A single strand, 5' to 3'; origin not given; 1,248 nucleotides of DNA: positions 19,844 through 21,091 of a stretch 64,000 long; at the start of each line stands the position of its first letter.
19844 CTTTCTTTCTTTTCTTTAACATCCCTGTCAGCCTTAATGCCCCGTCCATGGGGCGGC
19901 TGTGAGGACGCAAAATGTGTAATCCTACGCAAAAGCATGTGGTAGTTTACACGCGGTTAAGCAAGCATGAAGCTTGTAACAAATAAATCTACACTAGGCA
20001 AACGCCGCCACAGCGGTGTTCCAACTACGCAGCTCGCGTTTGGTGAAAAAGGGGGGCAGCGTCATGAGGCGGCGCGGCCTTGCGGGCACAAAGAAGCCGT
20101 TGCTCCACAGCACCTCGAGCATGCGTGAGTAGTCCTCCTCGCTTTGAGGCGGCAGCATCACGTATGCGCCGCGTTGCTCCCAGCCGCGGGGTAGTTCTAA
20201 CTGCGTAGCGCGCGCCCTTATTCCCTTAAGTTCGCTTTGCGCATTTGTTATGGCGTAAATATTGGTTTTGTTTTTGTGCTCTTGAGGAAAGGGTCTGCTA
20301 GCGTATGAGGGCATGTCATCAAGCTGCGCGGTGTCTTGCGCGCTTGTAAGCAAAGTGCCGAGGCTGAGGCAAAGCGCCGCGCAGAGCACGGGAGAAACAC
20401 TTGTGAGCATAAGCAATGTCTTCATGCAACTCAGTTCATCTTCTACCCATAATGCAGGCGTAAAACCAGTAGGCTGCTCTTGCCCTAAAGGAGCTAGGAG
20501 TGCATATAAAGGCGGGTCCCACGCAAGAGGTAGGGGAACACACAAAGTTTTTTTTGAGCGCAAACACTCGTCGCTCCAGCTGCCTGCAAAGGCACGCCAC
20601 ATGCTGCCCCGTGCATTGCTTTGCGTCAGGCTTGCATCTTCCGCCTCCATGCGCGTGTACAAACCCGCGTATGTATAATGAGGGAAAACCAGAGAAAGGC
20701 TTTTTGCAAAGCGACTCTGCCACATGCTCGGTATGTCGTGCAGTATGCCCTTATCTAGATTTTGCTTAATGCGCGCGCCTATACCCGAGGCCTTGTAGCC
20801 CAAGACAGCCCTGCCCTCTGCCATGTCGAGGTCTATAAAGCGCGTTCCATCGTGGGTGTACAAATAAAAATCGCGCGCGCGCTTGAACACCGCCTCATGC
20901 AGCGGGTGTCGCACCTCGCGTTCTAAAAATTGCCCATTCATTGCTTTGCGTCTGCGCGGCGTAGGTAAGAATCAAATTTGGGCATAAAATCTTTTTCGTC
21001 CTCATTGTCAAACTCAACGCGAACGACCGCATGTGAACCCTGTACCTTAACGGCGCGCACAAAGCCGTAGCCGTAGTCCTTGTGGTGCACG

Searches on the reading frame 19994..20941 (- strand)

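Call 33: search_protein_families(library=pfam, proteins=[window:19994-20941:-], max_evalue=0.00001)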
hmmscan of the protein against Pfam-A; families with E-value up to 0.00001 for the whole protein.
window:19994-20941:- (315 aa): 0 families

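Call 70: search_protein_families(library=ncbifam, proteins=[window:19994-20941:-], max_evalue=0.01)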
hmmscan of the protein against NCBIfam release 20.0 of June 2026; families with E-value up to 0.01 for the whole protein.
window:19994-20941:- (315 aa): 4 families
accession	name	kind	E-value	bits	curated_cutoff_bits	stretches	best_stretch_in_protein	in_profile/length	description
NF009055.0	PRK12389.1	equivalog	9.7e-07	27.7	637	1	18-87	38-107/431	glutamate-1-semialdehyde 2,1-aminomutase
TIGR00713.1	hemL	equivalog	2.5e-05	23.1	527.3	1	18-85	33-100/423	glutamate-1-semialdehyde 2,1-aminomutase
NF000818.0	PRK00062.1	subfamily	0.00011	21.1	398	1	17-84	36-103/429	glutamate-1-semialdehyde 2,1-aminomutase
NF041362.1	GntE_guanitoxin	equivalog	0.0012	17.5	525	1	18-85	37-104/426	guanitoxin biosynthesis PLP-dependent transaminase GntE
